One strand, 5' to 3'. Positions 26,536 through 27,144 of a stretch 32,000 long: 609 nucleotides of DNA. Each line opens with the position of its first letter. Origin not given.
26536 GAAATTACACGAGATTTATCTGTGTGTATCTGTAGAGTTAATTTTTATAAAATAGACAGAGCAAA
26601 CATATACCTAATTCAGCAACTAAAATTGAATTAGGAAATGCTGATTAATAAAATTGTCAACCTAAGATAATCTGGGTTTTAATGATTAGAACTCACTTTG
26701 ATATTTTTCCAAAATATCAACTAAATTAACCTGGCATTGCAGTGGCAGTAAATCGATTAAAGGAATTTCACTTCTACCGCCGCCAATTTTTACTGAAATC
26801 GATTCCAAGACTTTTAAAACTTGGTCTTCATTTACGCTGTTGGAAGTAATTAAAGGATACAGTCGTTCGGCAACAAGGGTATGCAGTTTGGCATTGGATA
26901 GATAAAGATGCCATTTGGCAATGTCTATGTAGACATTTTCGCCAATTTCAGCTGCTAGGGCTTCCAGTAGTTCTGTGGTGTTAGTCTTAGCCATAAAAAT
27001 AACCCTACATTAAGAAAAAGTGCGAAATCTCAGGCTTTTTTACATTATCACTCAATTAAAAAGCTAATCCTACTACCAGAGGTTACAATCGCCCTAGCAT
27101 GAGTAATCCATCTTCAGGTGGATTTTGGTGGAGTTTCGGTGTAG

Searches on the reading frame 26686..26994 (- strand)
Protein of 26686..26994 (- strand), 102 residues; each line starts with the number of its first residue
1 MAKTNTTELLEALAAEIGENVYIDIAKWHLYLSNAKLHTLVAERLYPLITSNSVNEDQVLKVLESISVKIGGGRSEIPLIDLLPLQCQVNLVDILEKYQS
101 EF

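Call 79: search_protein_families(library=pfam, proteins=[window:26686-26994:-], max_evalue=0.0001)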
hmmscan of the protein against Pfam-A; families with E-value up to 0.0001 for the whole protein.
window:26686-26994:- (102 aa): 1 family
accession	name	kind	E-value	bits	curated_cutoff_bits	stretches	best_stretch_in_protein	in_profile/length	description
PF11378.13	DUF3181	-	1.9e-38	131.1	23.2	1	10-98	1-90/90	Protein of unknown function (DUF3181)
